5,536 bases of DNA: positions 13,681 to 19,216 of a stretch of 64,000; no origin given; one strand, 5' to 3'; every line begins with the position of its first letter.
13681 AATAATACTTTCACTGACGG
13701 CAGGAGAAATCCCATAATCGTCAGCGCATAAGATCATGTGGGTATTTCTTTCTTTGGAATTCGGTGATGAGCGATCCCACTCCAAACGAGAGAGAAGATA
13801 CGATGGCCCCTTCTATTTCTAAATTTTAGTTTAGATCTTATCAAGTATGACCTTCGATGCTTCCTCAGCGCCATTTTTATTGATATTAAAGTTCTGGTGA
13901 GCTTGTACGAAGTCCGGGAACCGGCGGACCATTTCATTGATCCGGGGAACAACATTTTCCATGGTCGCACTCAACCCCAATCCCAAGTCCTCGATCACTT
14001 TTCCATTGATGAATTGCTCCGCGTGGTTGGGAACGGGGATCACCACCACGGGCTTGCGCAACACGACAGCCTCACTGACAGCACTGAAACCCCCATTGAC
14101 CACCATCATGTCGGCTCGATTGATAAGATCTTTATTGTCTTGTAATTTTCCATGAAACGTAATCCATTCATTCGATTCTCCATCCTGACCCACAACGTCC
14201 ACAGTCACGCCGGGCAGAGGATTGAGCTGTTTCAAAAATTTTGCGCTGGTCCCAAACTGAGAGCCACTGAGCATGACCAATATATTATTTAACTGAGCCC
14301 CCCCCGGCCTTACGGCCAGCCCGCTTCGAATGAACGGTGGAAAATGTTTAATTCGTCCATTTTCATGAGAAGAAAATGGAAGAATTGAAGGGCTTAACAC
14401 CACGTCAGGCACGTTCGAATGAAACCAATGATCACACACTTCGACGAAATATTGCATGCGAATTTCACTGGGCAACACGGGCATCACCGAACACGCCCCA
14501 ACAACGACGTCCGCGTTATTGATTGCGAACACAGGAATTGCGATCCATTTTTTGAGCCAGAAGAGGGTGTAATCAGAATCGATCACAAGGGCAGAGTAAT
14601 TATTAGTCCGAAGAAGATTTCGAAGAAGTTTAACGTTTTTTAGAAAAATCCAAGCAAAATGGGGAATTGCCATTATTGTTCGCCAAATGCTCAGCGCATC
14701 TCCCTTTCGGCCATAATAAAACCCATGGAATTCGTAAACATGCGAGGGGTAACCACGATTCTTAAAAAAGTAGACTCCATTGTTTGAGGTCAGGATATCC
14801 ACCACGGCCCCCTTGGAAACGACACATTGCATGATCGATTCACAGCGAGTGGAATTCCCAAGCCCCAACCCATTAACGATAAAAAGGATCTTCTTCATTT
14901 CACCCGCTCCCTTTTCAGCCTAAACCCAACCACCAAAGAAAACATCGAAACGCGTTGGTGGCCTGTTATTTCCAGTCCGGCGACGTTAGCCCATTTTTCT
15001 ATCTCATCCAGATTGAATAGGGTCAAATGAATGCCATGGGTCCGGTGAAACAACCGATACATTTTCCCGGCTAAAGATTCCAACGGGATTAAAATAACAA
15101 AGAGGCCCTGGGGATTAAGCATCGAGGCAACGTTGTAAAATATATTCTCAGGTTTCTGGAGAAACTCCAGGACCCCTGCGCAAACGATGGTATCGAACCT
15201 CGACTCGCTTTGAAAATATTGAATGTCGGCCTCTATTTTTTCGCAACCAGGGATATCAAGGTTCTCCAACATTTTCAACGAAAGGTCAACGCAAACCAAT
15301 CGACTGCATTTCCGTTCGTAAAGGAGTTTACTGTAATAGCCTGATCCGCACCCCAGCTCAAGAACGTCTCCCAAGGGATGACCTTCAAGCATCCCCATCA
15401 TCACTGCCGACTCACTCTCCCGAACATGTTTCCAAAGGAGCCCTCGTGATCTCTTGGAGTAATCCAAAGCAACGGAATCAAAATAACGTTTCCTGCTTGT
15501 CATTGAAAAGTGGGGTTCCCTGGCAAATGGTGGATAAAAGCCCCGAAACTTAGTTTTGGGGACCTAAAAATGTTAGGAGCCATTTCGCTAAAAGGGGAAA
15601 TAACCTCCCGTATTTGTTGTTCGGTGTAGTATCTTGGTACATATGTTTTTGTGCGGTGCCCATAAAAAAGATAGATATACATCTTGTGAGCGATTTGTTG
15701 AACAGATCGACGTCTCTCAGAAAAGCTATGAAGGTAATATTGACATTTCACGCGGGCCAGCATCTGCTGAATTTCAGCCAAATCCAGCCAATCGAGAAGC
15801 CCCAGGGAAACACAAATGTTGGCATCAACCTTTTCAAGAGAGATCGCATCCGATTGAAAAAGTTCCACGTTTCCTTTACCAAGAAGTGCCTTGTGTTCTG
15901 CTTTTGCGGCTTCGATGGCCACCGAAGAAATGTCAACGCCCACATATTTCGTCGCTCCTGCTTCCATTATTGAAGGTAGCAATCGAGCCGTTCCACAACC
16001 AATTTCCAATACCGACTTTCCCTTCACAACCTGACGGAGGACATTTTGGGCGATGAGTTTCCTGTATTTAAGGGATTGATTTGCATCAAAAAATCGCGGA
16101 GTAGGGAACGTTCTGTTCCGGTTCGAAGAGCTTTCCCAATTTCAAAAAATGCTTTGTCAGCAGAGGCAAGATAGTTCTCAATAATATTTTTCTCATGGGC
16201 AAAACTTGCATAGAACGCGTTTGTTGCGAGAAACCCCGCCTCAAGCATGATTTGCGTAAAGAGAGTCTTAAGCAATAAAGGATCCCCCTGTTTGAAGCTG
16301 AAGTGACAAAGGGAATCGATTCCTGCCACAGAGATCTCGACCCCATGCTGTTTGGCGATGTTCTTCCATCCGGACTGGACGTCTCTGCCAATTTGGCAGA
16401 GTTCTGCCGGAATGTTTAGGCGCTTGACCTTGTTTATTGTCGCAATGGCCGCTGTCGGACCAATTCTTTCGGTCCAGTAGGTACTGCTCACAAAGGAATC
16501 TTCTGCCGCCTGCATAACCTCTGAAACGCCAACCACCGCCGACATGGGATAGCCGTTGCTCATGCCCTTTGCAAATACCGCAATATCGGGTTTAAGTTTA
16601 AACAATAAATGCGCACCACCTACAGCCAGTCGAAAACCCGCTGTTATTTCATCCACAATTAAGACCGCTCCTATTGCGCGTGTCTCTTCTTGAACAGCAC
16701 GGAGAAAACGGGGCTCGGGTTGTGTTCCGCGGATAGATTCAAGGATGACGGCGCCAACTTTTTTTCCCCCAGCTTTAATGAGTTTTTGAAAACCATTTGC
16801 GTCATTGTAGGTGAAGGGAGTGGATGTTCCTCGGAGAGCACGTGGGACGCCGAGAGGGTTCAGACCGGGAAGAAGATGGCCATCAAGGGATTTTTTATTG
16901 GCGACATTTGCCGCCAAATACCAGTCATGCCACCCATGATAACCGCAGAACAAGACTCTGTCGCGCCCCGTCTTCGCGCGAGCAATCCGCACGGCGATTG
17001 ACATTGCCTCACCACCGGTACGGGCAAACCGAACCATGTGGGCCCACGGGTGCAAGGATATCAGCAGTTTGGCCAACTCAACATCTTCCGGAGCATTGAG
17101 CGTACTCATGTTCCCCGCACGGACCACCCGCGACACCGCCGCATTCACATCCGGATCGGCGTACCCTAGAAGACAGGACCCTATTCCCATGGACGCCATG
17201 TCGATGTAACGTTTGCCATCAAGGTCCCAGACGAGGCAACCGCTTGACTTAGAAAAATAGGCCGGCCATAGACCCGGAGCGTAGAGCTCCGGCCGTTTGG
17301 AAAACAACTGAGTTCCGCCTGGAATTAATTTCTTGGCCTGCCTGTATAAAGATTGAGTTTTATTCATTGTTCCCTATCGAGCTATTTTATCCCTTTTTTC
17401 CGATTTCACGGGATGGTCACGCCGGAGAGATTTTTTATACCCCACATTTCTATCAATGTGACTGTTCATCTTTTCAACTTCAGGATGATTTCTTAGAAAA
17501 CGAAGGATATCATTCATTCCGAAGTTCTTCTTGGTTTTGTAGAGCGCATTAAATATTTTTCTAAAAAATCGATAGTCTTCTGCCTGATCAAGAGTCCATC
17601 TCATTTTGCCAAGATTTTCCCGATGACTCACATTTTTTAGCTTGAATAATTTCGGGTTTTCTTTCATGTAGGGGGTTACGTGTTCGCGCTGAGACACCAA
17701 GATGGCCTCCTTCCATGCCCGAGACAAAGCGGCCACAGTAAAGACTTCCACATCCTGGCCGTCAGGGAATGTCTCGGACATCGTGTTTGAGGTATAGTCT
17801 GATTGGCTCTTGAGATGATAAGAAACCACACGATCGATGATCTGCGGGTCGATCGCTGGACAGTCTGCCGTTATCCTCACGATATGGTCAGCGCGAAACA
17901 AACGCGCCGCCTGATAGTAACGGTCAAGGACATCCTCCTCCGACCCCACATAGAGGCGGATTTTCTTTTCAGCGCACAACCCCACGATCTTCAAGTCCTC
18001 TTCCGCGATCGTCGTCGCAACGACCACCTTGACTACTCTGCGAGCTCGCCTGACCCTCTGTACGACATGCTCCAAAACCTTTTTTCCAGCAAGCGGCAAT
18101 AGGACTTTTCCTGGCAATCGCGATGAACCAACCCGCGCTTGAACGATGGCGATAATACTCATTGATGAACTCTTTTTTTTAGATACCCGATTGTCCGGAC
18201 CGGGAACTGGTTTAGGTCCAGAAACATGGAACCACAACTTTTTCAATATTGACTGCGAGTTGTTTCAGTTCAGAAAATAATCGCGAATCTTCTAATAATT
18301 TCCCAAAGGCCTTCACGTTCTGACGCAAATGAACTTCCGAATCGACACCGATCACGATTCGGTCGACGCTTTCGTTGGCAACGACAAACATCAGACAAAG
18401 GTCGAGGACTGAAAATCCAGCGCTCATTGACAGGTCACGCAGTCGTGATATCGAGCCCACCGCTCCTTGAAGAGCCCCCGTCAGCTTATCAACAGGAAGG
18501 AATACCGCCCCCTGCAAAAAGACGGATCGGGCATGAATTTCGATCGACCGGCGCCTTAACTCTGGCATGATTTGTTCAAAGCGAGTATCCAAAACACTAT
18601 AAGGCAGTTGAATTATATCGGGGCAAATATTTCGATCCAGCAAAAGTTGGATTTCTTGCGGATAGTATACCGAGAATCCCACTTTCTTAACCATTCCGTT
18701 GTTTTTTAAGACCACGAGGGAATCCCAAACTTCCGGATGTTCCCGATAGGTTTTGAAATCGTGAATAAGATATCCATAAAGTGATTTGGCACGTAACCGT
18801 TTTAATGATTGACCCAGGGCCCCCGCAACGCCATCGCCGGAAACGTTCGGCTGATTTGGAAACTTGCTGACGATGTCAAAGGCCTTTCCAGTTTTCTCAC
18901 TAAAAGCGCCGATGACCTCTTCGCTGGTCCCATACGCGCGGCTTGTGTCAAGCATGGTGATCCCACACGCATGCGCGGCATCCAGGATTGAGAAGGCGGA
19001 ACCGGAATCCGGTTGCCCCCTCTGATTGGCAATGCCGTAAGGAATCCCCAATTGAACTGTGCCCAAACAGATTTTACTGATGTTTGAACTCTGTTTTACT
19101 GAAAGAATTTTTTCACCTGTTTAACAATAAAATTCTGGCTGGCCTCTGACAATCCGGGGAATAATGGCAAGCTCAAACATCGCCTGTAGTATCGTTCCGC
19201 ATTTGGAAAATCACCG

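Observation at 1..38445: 38-kb single-strand glycan island with three nonulosonic-acid synthase paralogues and four radical-SAM enzymes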

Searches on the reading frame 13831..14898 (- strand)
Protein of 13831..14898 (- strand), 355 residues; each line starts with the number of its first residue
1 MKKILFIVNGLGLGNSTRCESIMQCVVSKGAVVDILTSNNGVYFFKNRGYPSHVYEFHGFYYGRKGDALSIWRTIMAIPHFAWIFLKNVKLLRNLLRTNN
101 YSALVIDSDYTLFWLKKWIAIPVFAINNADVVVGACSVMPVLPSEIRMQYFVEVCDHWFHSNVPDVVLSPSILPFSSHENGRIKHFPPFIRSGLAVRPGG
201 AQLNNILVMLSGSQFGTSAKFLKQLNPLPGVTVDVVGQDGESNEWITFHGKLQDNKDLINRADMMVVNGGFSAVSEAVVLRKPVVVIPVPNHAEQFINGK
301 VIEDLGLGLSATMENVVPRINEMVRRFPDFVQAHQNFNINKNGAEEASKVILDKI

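Call 6: search_protein_families(library=pfam, proteins=[window:13831-14898:-], max_evalue=0.001)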
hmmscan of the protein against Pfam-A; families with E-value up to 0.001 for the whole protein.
window:13831-14898:- (355 aa): 2 families
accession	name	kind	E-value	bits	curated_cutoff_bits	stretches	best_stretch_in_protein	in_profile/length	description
PF13528.12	Glyco_trans_1_3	-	3.2e-20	73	25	1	3-328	2-322/322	Glycosyl transferase family 1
PF04101.22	Glyco_tran_28_C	-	4.7e-06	27.2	22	1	251-316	61-128/166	Glycosyltransferase family 28 C-terminal domain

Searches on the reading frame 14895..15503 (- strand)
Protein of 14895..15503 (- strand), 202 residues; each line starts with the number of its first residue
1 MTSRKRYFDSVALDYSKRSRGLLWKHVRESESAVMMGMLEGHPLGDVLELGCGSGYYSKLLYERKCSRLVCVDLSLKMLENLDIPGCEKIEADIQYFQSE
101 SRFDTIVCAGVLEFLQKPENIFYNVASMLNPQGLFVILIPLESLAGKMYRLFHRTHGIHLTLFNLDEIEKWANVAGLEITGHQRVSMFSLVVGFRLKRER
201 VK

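Call 6: search_protein_families(library=pfam, proteins=[window:14895-15503:-], max_evalue=0.001)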
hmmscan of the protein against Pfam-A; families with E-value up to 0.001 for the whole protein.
window:14895-15503:- (202 aa): 7 families
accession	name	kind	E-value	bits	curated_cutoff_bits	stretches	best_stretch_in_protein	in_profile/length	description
PF13489.12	Methyltransf_23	-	1.4e-17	64.4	27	1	44-180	23-162/164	Methyltransferase domain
PF08241.18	Methyltransf_11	-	1.9e-14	54.5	21.2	1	48-137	1-95/95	Methyltransferase domain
PF13649.12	Methyltransf_25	-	2.2e-12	47.9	27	1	47-133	1-97/97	Methyltransferase domain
PF08242.18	Methyltransf_12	-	2.8e-12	47.6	30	1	48-135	1-98/98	Methyltransferase domain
PF05401.17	NodS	-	3.5e-10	40.5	24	1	34-173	34-180/201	Nodulation protein S (NodS)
PF13847.12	Methyltransf_31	-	2.2e-09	37.6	27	1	46-138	6-110/145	Methyltransferase domain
PF01728.25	FtsJ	-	0.00011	22.6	24.1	1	45-111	23-100/181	FtsJ-like methyltransferase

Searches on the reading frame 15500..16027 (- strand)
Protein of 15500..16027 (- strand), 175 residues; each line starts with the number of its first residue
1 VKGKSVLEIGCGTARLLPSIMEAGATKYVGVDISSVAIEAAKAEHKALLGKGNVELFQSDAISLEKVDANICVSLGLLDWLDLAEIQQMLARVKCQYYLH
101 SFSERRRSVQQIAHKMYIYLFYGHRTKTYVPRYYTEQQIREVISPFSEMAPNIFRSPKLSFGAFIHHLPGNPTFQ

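Call 6: search_protein_families(library=pfam, proteins=[window:15500-16027:-], max_evalue=0.001)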
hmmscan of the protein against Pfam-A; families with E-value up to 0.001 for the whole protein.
window:15500-16027:- (175 aa): 7 families
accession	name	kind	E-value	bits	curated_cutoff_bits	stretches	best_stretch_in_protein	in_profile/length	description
PF13649.12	Methyltransf_25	-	1.2e-11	45.6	27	1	6-93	1-89/97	Methyltransferase domain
PF08242.18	Methyltransf_12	-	3.7e-11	44.1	30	1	7-93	1-88/98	Methyltransferase domain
PF13847.12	Methyltransf_31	-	2.5e-09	37.4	27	1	2-67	3-69/145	Methyltransferase domain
PF08241.18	Methyltransf_11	-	2.7e-07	31.6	21.2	1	7-92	1-85/95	Methyltransferase domain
PF13489.12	Methyltransf_23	-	2.9e-06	27.5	27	1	2-50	22-61/164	Methyltransferase domain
PF06325.19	PrmA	-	2.5e-05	24.4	22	1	2-68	161-228/296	Ribosomal protein L11 methyltransferase (PrmA)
PF03291.22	mRNA_G-N7_MeTrfase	-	0.00013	21.7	26.6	1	5-100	64-152/315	mRNA (guanine-N(7))-methyltransferase domain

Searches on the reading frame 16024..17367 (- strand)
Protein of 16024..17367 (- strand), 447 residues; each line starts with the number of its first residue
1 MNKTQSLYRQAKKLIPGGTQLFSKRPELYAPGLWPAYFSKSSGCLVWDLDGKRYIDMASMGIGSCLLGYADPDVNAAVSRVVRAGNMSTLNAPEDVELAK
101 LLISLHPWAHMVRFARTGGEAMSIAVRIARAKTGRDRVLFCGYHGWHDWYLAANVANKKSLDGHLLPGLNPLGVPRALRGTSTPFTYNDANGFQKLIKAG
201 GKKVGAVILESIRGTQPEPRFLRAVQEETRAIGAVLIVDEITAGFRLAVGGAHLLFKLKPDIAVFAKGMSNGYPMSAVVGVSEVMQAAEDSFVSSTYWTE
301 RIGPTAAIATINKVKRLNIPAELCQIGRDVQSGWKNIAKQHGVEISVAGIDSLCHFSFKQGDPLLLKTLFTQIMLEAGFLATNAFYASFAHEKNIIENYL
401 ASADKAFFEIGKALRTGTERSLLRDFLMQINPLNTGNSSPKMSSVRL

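Call 6: search_protein_families(library=pfam, proteins=[window:16024-17367:-], max_evalue=0.001)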
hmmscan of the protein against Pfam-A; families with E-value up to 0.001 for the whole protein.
window:16024-17367:- (447 aa): 1 family
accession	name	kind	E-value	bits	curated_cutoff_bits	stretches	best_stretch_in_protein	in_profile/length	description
PF00202.27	Aminotran_3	-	7.1e-44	150.5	30.5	1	37-363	12-355/403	Aminotransferase class-III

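Call 10: search_protein_families(library=ncbifam, proteins=[window:16024-17367:-], max_evalue=0.001)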
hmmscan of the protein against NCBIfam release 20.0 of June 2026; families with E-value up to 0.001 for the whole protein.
window:16024-17367:- (447 aa): 69 families (the best 25 are shown)
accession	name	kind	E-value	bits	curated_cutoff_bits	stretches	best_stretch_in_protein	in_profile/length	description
NF004856.0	PRK06209.1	equivalog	4.1e-68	229.9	486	1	2-422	9-428/450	glutamate-1-semialdehyde 2,1-aminomutase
NF041362.1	GntE_guanitoxin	equivalog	3.2e-66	223.6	525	1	1-360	5-371/426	guanitoxin biosynthesis PLP-dependent transaminase GntE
NF000818.0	PRK00062.1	subfamily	1.7e-63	214.8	398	1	1-409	3-426/429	glutamate-1-semialdehyde 2,1-aminomutase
TIGR00713.1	hemL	equivalog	3.4e-62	210.5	527.3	1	3-407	1-420/423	glutamate-1-semialdehyde 2,1-aminomutase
NF009055.0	PRK12389.1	equivalog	5.6e-45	153.7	637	1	2-358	4-362/431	glutamate-1-semialdehyde 2,1-aminomutase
NF001864.0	PRK00615.1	equivalog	5.9e-39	133.8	706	1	2-367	5-372/433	glutamate-1-semialdehyde aminotransferase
NF004714.0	PRK06058.1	subfamily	3.8e-32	111.5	639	1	30-342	35-367/447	4-aminobutyrate--2-oxoglutarate transaminase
TIGR00700.1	GABAtrnsam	equivalog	1.4e-31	109.6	506.65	1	37-334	18-333/420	4-aminobutyrate--2-oxoglutarate transaminase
TIGR00707.1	argD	subfamily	1.7e-31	109.4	410.05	1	35-381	10-348/381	acetylornithine/succinylornithine family transaminase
NF002874.0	PRK03244.1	equivalog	2.4e-31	108.9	457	1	38-340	29-325/399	acetylornithine transaminase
NF004718.0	PRK06062.1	subfamily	1.7e-30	105.9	472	1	35-349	39-372/454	hypothetical protein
NF005993.0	PRK08117.1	subfamily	2.4e-30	105.5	574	1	26-356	13-365/433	aspartate aminotransferase family protein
NF004426.0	PRK05769.1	equivalog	6.7e-30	104.2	552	1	38-341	40-362/441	acetyl ornithine aminotransferase family protein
NF005692.0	PRK07495.1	equivalog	1.6e-29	102.8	724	1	37-343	25-343/425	4-aminobutyrate--2-oxoglutarate transaminase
NF002797.0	PRK02936.1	equivalog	9e-29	100.4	496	1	34-325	11-294/385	acetylornithine transaminase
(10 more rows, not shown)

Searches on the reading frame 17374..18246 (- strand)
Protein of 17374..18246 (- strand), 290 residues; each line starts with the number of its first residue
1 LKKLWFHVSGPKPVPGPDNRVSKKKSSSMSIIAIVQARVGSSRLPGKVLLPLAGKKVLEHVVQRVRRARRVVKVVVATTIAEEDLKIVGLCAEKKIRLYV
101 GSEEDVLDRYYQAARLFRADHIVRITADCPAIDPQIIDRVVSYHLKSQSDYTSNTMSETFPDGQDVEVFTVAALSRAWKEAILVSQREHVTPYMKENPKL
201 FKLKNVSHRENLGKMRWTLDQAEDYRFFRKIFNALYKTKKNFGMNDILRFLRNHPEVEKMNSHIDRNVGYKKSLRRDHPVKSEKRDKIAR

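Call 6: search_protein_families(library=pfam, proteins=[window:17374-18246:-], max_evalue=0.001)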
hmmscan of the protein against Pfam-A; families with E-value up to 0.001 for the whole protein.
window:17374-18246:- (290 aa): 2 families
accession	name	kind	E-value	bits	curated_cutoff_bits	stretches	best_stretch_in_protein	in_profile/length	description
PF02348.25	CTP_transf_3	-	6.2e-33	114.9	22.6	1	32-214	1-171/217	Cytidylyltransferase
PF12804.13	NTP_transf_3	-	3.2e-07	31.1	27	1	46-150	15-117/160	MobA-like NTP transferase domain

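Call 10: search_protein_families(library=ncbifam, proteins=[window:17374-18246:-], max_evalue=0.001)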
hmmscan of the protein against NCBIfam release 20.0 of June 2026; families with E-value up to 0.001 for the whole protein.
window:17374-18246:- (290 aa): 10 families
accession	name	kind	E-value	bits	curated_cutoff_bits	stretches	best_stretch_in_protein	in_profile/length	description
NF009905.0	PRK13368.1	subfamily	5.4e-21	75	255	1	29-206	1-174/243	3-deoxy-manno-octulosonate cytidylyltransferase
NF003952.0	PRK05450.1-5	subfamily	8.1e-20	71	193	1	29-197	1-167/250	3-deoxy-manno-octulosonate cytidylyltransferase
NF003950.0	PRK05450.1-3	subfamily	1.6e-12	47.3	234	1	29-195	1-166/248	3-deoxy-manno-octulosonate cytidylyltransferase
NF003948.0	PRK05450.1-1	equivalog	2.1e-12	46.8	281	1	28-155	3-131/248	3-deoxy-manno-octulosonate cytidylyltransferase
TIGR00466.1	kdsB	equivalog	4.1e-09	36.2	155.2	1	29-152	1-124/241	3-deoxy-manno-octulosonate cytidylyltransferase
TIGR04321.1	spiroSPASM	subfamily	6e-08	31.8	250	1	53-258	20-226/510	spiro-SPASM protein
TIGR03310.1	matur_MocA_YgfJ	equivalog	4.2e-07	30.1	186.45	1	33-147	2-118/188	molybdenum cofactor cytidylyltransferase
NF045495.1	AdoCbiPCobY_Meth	equivalog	0.00028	20.4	250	1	43-149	13-124/195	adenosylcobinamide-phosphate guanylyltransferase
NF053639.1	Mfer334_fam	equivalog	0.00058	19.8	260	0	46-150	26-132/209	pseudomurein biosynthesis protein PmurB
NF010934.1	PRK14354.1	equivalog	0.00091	17.8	450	0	46-156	18-127/447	bifunctional UDP-N-acetylglucosamine diphosphorylase/glucosamine-1-phosphate N-acetyltransferase GlmU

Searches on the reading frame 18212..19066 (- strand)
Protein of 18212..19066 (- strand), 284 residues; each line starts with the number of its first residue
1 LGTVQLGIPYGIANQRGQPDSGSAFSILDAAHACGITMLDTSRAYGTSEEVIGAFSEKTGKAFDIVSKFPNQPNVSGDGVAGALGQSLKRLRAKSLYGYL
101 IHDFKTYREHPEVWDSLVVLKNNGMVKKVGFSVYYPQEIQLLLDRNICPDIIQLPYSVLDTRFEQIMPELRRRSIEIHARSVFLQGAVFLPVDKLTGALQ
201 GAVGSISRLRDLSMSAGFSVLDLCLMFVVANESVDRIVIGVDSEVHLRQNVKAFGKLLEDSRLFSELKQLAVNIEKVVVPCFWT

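Call 6: search_protein_families(library=pfam, proteins=[window:18212-19066:-], max_evalue=0.001)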
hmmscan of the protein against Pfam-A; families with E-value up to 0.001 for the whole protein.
window:18212-19066:- (284 aa): 1 family
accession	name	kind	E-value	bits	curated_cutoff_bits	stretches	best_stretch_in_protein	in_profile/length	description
PF00248.27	Aldo_ket_red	-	2.5e-29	102.7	24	1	2-261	5-281/291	Aldo/keto reductase family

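Call 10: search_protein_families(library=ncbifam, proteins=[window:18212-19066:-], max_evalue=0.001)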
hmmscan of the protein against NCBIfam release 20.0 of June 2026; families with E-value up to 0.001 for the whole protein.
window:18212-19066:- (284 aa): 4 families
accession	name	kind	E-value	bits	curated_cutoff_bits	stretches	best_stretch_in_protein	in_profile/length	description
NF011432.0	PRK14863.1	equivalog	7.2e-26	91.4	244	1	4-253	13-264/292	bifunctional regulator KidO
NF049922.1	MethglyxlRedYdjG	equivalog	5.9e-09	35.4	550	1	54-188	88-225/326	NADH-dependent methylglyoxal reductase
NF008598.0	PRK11565.1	equivalog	3.3e-08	33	425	1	26-154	32-161/275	2,5-didehydrogluconate reductase DkgA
NF007695.0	PRK10376.1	subfamily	0.00043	19.4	280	0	20-47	38-65/290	oxidoreductase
